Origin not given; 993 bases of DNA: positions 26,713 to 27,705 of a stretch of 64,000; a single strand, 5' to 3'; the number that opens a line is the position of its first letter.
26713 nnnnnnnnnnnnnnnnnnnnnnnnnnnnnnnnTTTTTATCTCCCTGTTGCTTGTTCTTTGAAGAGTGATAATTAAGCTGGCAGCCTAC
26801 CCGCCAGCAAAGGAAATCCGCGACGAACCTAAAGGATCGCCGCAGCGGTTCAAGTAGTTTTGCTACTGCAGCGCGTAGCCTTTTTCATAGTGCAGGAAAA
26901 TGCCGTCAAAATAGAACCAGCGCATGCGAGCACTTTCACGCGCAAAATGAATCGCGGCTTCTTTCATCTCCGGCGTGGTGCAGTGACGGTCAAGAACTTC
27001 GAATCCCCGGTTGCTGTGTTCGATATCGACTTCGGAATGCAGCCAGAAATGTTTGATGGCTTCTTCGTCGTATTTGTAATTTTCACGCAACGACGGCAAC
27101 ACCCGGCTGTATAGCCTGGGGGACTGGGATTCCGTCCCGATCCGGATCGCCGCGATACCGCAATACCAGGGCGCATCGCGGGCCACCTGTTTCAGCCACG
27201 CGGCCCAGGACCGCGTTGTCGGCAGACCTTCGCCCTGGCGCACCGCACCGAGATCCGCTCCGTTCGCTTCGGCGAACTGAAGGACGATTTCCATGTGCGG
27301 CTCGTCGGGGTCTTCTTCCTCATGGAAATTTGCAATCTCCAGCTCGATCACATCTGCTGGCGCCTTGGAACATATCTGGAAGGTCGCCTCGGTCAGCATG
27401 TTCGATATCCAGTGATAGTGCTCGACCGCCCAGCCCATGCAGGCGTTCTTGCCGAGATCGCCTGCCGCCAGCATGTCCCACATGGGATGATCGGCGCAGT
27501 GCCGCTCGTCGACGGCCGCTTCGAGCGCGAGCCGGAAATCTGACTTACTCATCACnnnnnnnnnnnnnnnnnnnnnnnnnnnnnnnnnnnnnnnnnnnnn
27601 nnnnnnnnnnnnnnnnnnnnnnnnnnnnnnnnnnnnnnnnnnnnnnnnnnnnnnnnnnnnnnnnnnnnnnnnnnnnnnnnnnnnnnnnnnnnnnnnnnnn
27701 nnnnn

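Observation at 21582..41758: Candidate undescribed catabolic system: a twin-MarR island combining a diiron HDO, LLM monooxygenases, a PreA-like reductase and an ATP-dependent lactamase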

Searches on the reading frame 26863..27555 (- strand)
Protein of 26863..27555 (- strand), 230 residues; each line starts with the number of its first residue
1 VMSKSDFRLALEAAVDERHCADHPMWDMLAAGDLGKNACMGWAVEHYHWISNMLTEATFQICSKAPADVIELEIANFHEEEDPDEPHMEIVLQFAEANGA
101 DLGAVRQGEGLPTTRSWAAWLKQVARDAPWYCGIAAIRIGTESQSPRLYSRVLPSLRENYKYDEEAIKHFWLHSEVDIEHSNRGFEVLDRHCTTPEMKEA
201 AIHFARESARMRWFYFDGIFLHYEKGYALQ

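Call 3: search_protein_families(library=pfam, proteins=[window:26863-27555:-], max_evalue=0.001)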
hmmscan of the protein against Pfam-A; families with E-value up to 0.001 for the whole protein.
window:26863-27555:- (230 aa): 2 families
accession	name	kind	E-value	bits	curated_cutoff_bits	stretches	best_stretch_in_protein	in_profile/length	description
PF14518.11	Haem_oxygenas_2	-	9e-19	68.4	28.9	1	74-213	34-177/177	Iron-containing redox enzyme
PF03070.21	TENA_THI-4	-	9.2e-07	29.3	22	1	19-137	10-125/210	TENA/THI-4/PQQC family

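Call 7: find_homologous_proteins(query=window:26863-27555:-)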
Query window:26863-27555:- (230 aa): 313 proteins with E <= 0.001 among 673 candidates; the best 120 are listed.
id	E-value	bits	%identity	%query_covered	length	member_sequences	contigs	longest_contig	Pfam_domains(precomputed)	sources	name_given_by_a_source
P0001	1.1e-147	508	94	100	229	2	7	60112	PF03070.22,PF14518.12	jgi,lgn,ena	jgi:pyrroloquinoline-quinone synthase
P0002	5.1e-147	506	93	100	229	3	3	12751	PF03070.22,PF14518.12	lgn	-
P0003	7.0e-146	502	93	100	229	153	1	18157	PF03070.22,PF14518.12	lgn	-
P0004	8.3e-145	499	92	100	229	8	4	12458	PF03070.22,PF14518.12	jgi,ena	jgi:pyrroloquinoline-quinone synthase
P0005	1.1e-136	472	97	92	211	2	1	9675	PF03070.22,PF14518.12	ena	-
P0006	2.9e-136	471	86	100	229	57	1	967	PF03070.22,PF14518.12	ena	-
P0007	4.5e-136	470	84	100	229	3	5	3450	PF03070.22,PF14518.12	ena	-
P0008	5.1e-135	467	86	100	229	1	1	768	PF03070.22,PF14518.12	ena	-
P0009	5.3e-135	466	85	100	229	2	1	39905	PF03070.22,PF14518.12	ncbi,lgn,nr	ncbi:MAG: iron-containing redox enzyme family protein [Pseudomonadota bacterium]|nr:iron-containing 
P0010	2.2e-134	464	85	100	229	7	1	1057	PF03070.22,PF14518.12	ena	-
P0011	3.4e-132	457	84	99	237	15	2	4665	PF03070.22,PF14518.12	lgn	-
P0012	1.3e-131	455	83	100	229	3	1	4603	PF03070.22,PF14518.12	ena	-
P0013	3.3e-130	451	83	100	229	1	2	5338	PF03070.22,PF14518.12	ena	-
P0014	8.4e-130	449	82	100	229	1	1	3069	PF03070.22,PF14518.12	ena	-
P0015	1.1e-129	449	82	100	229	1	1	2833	PF03070.22,PF14518.12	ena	-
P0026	1.6e-121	422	77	99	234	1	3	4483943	PF03070.22,PF14518.12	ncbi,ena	-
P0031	4.8e-109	382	71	100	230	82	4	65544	PF03070.22,PF14518.12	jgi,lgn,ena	jgi:pyrroloquinoline-quinone synthase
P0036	5.6e-106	371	69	100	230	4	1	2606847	PF03070.22,PF14518.12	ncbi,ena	-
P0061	1.1e-96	341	62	100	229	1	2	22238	PF03070.22,PF14518.12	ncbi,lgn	ncbi:MAG: TenA family transcriptional regulator [Candidatus Binatia bacterium]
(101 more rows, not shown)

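Call 8: search_protein_families(library=ncbifam, proteins=[window:26863-27555:-], max_evalue=0.00001)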
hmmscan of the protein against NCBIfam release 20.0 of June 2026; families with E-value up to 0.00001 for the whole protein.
window:26863-27555:- (230 aa): 2 families
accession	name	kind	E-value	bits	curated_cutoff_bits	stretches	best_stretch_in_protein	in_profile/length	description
TIGR04305.1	fol_rel_CADD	subfamily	2.2e-21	76.5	200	1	10-219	4-210/212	CADD family putative folate metabolism protein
TIGR02111.1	PQQ_syn_pqqC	equivalog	6.7e-11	42.1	240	1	2-225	1-226/239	pyrroloquinoline-quinone synthase PqqC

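Call 9: find_encoding_contigs(protein=P0026, flank=10000, max_places=2)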
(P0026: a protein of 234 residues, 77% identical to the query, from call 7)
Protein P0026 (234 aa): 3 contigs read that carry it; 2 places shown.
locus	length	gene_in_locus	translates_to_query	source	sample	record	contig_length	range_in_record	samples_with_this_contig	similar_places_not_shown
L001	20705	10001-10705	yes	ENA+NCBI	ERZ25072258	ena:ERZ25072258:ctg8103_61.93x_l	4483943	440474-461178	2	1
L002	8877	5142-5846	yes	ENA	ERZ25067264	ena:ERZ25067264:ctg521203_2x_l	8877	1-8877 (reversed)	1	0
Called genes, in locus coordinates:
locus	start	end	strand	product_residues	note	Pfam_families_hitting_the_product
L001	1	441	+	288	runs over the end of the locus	PF04085:MreC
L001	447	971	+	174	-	PF04093:MreD (weak)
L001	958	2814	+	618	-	PF03717:PBP_dimer, PF00905:Transpeptidase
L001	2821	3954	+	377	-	PF01098:FTSW_RODA_SPOVE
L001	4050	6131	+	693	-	PF05378:Hydant_A_N, PF01968:Hydantoinase_A, PF19278:Hydant_A_C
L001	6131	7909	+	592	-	PF02538:Hydantoinase_B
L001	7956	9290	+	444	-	PF01180:DHO_dh, PF01207:Dus, PF13484:Fer4_16 (faint), PF14697:Fer4_21, PF12838:Fer4_7 (weak), PF00037:Fer4 (weak)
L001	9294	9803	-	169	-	PF21863:HTH_67 (weak), PF01978:TrmB (faint), PF01047:MarR, PF12802:MarR_2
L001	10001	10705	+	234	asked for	PF03070:TENA_THI-4, PF14518:Haem_oxygenas_2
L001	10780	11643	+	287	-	PF01557:FAA_hydrolase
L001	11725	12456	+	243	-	PF06764:DUF1223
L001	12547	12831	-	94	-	PF01479:S4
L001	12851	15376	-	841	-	PF22527:DEXQc_Suv3, PF00271:Helicase_C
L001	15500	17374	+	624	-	PF13589:HATPase_c_3, PF00183:HSP90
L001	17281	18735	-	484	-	PF08245:Mur_ligase_M (weak), PF27239:FOL3_C, PF02875:Mur_ligase_C (weak)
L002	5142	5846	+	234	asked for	PF03070:TENA_THI-4, PF14518:Haem_oxygenas_2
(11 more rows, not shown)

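Call 10: find_encoding_contigs(protein=P0036, flank=10000, max_places=2)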
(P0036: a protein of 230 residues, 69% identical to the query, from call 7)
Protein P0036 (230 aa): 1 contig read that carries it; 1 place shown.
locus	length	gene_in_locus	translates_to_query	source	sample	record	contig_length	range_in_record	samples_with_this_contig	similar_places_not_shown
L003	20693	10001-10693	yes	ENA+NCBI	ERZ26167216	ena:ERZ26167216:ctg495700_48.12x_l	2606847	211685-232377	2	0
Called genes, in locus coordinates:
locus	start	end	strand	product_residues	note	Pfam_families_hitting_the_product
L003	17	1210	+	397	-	PF00355:Rieske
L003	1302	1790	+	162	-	PF04828:GFA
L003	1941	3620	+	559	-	PF00860:Xan_ur_permease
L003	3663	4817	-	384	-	PF04107:GCS2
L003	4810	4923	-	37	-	-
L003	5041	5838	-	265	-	PF00941:FAD_binding_5, PF03450:CO_deh_flav_C (weak)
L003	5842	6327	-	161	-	PF00111:Fer2 (weak), PF01799:Fer2_2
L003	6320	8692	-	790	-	PF01315:Ald_Xan_dh_C, PF02738:MoCoBD_1, PF20256:MoCoBD_2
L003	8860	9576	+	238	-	PF14518:Haem_oxygenas_2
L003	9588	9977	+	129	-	PF01042:Ribonuc_L-PSP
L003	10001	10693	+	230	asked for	PF03070:TENA_THI-4, PF14518:Haem_oxygenas_2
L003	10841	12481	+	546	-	PF01494:FAD_binding_3, PF21274:Rng_hyd_C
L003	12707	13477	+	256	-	PF02633:Creatininase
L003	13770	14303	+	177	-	PF01609:DDE_Tnp_1, PF13586:DDE_Tnp_1_2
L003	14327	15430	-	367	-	PF13384:HTH_23, PF01381:HTH_3 (faint), PF13518:HTH_28, PF13551:HTH_29, PF13565:HTH_32, PF13358:DDE_3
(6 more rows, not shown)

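Call 11: find_encoding_contigs(protein=P0061, flank=10000, max_places=2)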
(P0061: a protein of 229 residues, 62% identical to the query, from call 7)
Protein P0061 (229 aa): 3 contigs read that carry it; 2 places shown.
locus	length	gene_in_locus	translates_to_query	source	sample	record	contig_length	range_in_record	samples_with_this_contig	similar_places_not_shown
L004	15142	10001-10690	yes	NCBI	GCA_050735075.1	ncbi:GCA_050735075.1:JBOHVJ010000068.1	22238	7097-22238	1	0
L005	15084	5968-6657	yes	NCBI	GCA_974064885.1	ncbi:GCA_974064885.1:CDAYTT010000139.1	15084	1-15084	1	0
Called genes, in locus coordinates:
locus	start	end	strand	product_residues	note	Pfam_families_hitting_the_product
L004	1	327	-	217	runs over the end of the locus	PF00857:Isochorismatase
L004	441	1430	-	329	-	PF00994:MoCF_biosynth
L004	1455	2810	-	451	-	PF02417:Chromate_transp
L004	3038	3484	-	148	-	PF09828:ChrB_C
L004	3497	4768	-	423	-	PF07690:MFS_1, PF12832:MFS_1_like (faint), PF00083:Sugar_tr, PF07690:MFS_1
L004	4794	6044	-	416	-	PF07690:MFS_1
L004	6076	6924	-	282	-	PF01925:TauE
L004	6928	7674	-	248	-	PF00106:adh_short, PF08659:KR, PF03435:Sacchrp_dh_NADP (weak), PF13561:adh_short_C2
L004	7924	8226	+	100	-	-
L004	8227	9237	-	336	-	PF04055:Radical_SAM, PF13353:Fer4_12 (weak), PF06463:Mob_synth_C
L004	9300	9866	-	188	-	PF02353:CMAS (weak), PF08123:DOT1 (faint), PF13847:Methyltransf_31, PF08241:Methyltransf_11 (faint), PF13649:Methyltransf_25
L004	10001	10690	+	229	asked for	PF03070:TENA_THI-4, PF14518:Haem_oxygenas_2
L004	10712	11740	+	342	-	-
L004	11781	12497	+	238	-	PF00857:Isochorismatase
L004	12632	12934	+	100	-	PF02604:PhdYeFM_antitox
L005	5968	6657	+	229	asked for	PF03070:TENA_THI-4, PF14518:Haem_oxygenas_2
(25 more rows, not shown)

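Call 14: find_related_loci(query=A1, collection=genome_contigs, flank=10000)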
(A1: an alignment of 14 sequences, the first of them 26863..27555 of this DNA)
Query A1 (230 aa) in genome_contigs; peptide patterns used: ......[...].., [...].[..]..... (x = any residue, [..] = any of these).
107 stretches matched a pattern; 94 encode a relative of the query (tblastn E <= 1e-3); the best 80 are kept; 80 distinct loci.
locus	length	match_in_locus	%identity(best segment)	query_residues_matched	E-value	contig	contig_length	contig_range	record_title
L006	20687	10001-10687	93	2-230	9e-148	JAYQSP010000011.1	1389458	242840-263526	MAG: Alphaproteobacteria bacterium isolate SD3109_NP_metabta_bins_sspec.tsv.241 contig_8007_pilon, whole genome shotgun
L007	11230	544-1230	90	2-230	2e-143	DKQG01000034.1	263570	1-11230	MAG TPA_asm: Alphaproteobacteria bacterium UBA7314 UBA7314_contig_874, whole genome shotgun sequence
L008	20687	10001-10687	89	2-230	3e-142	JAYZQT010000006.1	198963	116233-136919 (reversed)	MAG: Pseudomonadota bacterium isolate XB_MAG43 DB_MAG43_0006, whole genome shotgun sequence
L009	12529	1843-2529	88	2-230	5e-141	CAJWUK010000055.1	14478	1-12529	MAG TPA_asm: uncultured Alphaproteobacteria bacterium isolate ERR599097_bin.30_MetaBAT_v2.12.1_MAG genome assembly, cont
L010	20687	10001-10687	89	2-230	2e-140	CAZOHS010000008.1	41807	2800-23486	MAG TPA_asm: uncultured Rhodospirillaceae bacterium isolate SRP092796_co6_81 genome assembly, contig: NODE_522_length_41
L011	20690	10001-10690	86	1-230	5e-139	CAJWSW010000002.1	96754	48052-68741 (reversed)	MAG TPA_asm: uncultured Alphaproteobacteria bacterium isolate ERR599075_bin.90_MetaBAT_v2.12.1_MAG genome assembly, cont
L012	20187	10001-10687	85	2-230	4e-137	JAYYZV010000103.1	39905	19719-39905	MAG: Pseudomonadota bacterium isolate XB_MAG1168 DB_MAG1168_0103, whole genome shotgun sequence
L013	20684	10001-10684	83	3-230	4e-133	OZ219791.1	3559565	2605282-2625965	MAG: Alphaproteobacteria bacterium isolate 4aa964e7-24f9-441d-afed-b3d47d4a9029 genome assembly, chromosome: 2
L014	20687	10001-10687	83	2-230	9e-132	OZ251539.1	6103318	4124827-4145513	MAG: Alphaproteobacteria bacterium isolate efdf64b3-afa9-4fb8-9792-56cfcde380f9 genome assembly, chromosome: 1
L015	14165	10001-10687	87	2-230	1e-130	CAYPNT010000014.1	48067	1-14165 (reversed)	MAG TPA_asm: uncultured Rhodospirillaceae bacterium isolate SRP077602_co4_777 genome assembly, contig: NODE_1043_length_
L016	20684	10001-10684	81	3-230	2e-129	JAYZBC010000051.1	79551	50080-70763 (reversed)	MAG: Pseudomonadota bacterium isolate XB_MAG1198 DB_MAG1198_0051, whole genome shotgun sequence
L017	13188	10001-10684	84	3-230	4e-126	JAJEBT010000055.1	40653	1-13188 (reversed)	MAG: Alphaproteobacteria bacterium isolate jk18x9bins.50 k141_162586, whole genome shotgun sequence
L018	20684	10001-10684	77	3-230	3e-123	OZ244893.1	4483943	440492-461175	MAG: Alphaproteobacteria bacterium isolate 8d260e76-c7c9-464a-a4bf-10cd05cc896f genome assembly, chromosome: 1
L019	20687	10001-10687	72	1-229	2e-113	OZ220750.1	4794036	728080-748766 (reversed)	MAG: Alphaproteobacteria bacterium isolate e85b98a5-d515-444b-a553-27111d8e7dd0 genome assembly, chromosome: 1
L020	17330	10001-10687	72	1-229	8e-113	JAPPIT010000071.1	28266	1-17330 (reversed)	MAG: Defluviicoccus sp. isolate RHO2_bin_2 NODE_2371_length_28266_cov_56.647265, whole genome shotgun sequence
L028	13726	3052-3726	72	1-225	1e-109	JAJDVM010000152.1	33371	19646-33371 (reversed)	MAG: Defluviicoccus sp. isolate jk18x22bins.41 k141_357042, whole genome shotgun sequence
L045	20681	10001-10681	61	2-230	1e-94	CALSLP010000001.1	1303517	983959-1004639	MAG: uncultured Alphaproteobacteria bacterium isolate A_MB73 genome assembly, contig: contig_9910_A_MB73, whole genome s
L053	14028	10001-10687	57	1-230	3e-92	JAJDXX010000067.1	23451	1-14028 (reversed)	MAG: Candidatus Binatia bacterium isolate jk18x27bins.63 k141_607612, whole genome shotgun sequence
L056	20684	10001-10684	58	1-230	6e-91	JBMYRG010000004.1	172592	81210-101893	MAG: Alphaproteobacteria bacterium isolate ME_XS_2303_bin_60 ME_XS_2303_bin_60_3, whole genome shotgun sequence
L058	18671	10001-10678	61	3-229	8e-92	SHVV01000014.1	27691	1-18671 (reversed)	MAG: Alphaproteobacteria bacterium isolate Baikal-deep-G48 BACOMB-C7845, whole genome shotgun sequence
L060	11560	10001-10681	58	2-230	1e-90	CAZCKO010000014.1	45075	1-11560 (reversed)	MAG TPA_asm: uncultured Rhodospirillaceae bacterium isolate SRP077602_co4_646 genome assembly, contig: NODE_1180_length_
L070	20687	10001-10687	55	1-230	8e-88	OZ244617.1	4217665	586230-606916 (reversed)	MAG: uncultured Candidatus Binatia bacterium isolate c6e9418e-c58b-4f86-8f57-4900b675f3d0 genome assembly, chromosome: 1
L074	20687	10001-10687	55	1-230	8e-87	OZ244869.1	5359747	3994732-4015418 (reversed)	MAG: uncultured Candidatus Binatia bacterium isolate 4a3a7036-e571-4a1a-a60d-b403d30aaf4e genome assembly, chromosome: 1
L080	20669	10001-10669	55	7-230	3e-85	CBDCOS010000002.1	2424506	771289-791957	MAG: uncultured Candidatus Binatia bacterium isolate b8bb52a1-eb1f-432d-8f15-544989f8edd8 genome assembly, contig: conti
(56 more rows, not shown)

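Call 15: search_solved_structures(query=A1, max_evalue=0.01, show_alignments=2)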
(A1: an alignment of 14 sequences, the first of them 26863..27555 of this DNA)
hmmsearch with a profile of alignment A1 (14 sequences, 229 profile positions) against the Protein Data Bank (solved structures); distinct sequences matched with E-value up to 0.01: 13.
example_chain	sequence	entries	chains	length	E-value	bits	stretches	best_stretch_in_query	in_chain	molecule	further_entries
9pj4_A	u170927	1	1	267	5.8e-24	88.1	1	2-222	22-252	4-aminobenzoate synthase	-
4lqx_A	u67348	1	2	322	6.4e-14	55.2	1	30-199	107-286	TENA/THI-4 domain-containing protein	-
1rcw_A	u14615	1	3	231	6.5e-14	55.2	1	6-188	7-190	CT610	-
8va9_A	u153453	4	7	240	7.1e-14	55.1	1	6-188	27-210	4-aminobenzoate synthase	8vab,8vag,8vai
5vrc_A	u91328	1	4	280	1.4e-10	44.3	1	6-222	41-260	Bifunctional coenzyme PQQ synthesis protein C/D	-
5vrd_D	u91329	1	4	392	3.6e-10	43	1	6-222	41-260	Bifunctional coenzyme PQQ synthesis protein C/D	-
3dde_A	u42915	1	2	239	7.3e-07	32.2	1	19-223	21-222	TENA/THI-4 protein, Domain of Unknown Function with a Heme Oxygenase-like Fold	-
7twa_A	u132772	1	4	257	1.7e-06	31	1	17-190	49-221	4-chloro-allylglycine synthase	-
3hlx_A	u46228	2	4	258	4.7e-05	26.2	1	7-222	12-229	Pyrroloquinoline-quinone synthase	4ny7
1otw_A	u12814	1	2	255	5.2e-05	26.1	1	7-222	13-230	Coenzyme PQQ synthesis protein C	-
1otv_A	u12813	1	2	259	5.4e-05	26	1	7-222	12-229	Coenzyme PQQ synthesis protein C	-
3hnh_A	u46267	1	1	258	0.00013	24.8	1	7-222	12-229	Pyrroloquinoline-quinone synthase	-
3hml_A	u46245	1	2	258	0.00014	24.6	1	7-222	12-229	Pyrroloquinoline-quinone synthase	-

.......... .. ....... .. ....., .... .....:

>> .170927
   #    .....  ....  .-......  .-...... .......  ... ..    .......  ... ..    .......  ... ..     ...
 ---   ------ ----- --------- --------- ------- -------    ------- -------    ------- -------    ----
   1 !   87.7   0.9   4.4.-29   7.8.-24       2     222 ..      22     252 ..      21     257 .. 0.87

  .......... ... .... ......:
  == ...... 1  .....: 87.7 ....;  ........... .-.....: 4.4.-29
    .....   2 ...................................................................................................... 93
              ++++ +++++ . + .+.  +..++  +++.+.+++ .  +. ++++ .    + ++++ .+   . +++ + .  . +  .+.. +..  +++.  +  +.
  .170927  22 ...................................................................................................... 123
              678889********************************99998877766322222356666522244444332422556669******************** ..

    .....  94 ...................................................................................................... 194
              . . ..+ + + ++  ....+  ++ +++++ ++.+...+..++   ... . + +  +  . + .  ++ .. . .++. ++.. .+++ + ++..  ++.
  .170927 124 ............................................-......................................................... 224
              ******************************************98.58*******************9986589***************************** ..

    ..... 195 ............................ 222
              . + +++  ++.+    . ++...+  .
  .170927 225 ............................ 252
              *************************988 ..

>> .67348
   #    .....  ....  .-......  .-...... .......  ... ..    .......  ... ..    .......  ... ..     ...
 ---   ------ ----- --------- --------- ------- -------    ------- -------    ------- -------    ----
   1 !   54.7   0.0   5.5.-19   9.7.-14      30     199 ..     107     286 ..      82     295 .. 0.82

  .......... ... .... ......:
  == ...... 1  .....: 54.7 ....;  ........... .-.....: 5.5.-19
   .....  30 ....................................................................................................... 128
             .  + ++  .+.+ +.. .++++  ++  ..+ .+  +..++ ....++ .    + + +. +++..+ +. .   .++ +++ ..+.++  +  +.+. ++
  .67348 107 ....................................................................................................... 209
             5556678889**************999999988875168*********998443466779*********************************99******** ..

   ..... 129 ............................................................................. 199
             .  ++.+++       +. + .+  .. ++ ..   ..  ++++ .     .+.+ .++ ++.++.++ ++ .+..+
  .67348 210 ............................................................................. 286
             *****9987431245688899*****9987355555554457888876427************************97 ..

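Call 24: find_encoding_contigs(protein=P0031, flank=10000, max_places=1)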
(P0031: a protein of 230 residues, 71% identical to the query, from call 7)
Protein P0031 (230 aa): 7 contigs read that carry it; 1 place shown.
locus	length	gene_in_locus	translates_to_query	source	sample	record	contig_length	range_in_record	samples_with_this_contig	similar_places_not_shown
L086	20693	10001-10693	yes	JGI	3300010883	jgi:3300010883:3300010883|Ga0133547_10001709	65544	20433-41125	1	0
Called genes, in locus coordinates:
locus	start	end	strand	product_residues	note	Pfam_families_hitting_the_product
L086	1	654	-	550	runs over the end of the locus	PF00501:AMP-binding, PF13193:AMP-binding_C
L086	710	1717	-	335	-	PF01494:FAD_binding_3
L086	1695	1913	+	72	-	-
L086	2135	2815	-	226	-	PF01738:DLH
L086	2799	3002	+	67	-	-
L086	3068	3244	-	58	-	-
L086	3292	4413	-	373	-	PF00724:Oxidored_FMN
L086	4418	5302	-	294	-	PF01522:Polysacc_deac_1 (weak)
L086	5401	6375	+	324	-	PF01408:GFO_IDH_MocA, PF22725:GFO_IDH_MocA_C3, PF02894:GFO_IDH_MocA_C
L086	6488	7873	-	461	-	-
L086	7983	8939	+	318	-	PF07883:Cupin_2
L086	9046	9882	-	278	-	PF05721:PhyH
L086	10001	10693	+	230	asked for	PF03070:TENA_THI-4, PF14518:Haem_oxygenas_2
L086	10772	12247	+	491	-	PF00890:FAD_binding_2, PF01266:DAO (weak), PF03486:HI0933_like (weak), PF07992:Pyr_redox_2, PF12831:FAD_oxidored (faint)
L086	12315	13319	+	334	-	PF01557:FAA_hydrolase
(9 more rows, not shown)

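Call 28: search_protein_families(library=pfam, proteins=[L053:11939-12985:+, L056:16692-17501:-, L074:10780-11832:+, L053:4546-5664:-, L058:6877-9252:+, L080:7590-8768:-, L070:13018-14520:+, L028:3843-5156:-, L060:6999-8216:+, L045:8684-9481:+], max_evalue=0.001)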
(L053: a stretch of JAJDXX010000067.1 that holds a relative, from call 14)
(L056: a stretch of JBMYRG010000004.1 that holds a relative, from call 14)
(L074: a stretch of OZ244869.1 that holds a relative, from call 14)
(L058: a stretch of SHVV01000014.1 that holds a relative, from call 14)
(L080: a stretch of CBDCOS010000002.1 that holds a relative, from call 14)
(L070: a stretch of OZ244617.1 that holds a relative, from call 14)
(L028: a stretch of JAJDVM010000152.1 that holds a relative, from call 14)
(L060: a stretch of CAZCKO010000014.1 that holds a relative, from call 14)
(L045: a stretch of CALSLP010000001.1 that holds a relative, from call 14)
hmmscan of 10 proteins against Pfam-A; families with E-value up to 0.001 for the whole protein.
L053:11939-12985:+ (348 aa): 1 family
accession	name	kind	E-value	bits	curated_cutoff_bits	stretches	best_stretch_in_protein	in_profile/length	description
PF03401.19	TctC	-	1.3e-09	38.5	27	1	67-323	17-262/274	Tripartite tricarboxylate transporter family receptor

L056:16692-17501:- (269 aa): 3 families
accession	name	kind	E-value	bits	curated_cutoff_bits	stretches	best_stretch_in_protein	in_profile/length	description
PF13561.12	adh_short_C2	-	3.5e-90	302.2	27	1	16-254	1-236/236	Enoyl-(Acyl carrier protein) reductase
PF00106.31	adh_short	-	9.3e-18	64.8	26.6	1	21-197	10-185/195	short chain dehydrogenase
PF23441.1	SDR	-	5.5e-06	26.4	27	1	54-252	56-254/258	SDR-like rossmann domain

L074:10780-11832:+ (350 aa): 5 families
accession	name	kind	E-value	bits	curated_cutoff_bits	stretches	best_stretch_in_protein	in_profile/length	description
PF07883.17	Cupin_2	-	1.2e-30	105.4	27.2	2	95-160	4-68/70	Cupin domain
PF02311.25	AraC_binding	-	3.6e-09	36.9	21.1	1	98-156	12-69/135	AraC-like ligand binding domain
PF02041.22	Auxin_BP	-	2.9e-07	30.8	21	0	252-293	42-82/167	Auxin binding protein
PF12973.13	Cupin_7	-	3.7e-07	30.4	27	1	83-150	30-89/105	ChrR Cupin-like domain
PF00190.28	Cupin_1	-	0.00021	21.3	22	0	74-147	19-98/151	Cupin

L053:4546-5664:- (372 aa): 1 family
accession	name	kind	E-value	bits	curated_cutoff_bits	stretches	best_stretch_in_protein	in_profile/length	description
PF04909.20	Amidohydro_2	-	6.4e-30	105.3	26.4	1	19-371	11-289/289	Amidohydrolase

L058:6877-9252:+ (791 aa): 3 families
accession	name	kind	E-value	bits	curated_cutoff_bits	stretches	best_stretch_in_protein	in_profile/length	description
PF20256.3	MoCoBD_2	-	2.3e-80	270.6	27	1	429-720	2-283/283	Molybdopterin cofactor-binding domain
PF02738.23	MoCoBD_1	-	4.7e-69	232.6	27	1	156-403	2-244/244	Molybdopterin cofactor-binding domain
PF01315.27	Ald_Xan_dh_C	-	1.8e-27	96.3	31.3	1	25-139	2-110/110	Aldehyde oxidase and xanthine dehydrogenase, a/b hammerhead domain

L080:7590-8768:- (392 aa): 1 family
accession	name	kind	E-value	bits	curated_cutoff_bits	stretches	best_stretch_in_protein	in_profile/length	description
PF02515.22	CoA_transf_3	-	4.3e-107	358.9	23.3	1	5-369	1-366/366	CoA-transferase family III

L070:13018-14520:+ (500 aa): 1 family
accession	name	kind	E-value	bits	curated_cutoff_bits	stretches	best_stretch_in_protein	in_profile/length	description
PF01970.21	TctA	-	1e-127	426.8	28.9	1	18-437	1-423/423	Tripartite tricarboxylate transporter TctA family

L028:3843-5156:- (437 aa): 1 family
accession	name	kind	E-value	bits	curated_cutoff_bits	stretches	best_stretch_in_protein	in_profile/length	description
PF06808.19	DctM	-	1.3e-78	265.1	23.8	1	10-430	1-411/413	Tripartite ATP-independent periplasmic transporter, DctM component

L060:6999-8216:+ (405 aa): 2 families
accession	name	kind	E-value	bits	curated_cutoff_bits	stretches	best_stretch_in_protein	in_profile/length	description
PF04127.22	DFP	-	4.2e-65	219.5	22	1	188-370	2-186/186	DNA/pantothenate metabolism flavoprotein C-terminal domain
PF02441.25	Flavoprotein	-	1.2e-29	103.4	22.7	1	7-179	1-160/162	Flavoprotein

L045:8684-9481:+ (265 aa): 1 family
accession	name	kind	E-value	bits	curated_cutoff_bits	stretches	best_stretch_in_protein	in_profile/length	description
PF00899.27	ThiF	-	9.3e-75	251.3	28.1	1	11-248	1-237/238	ThiF family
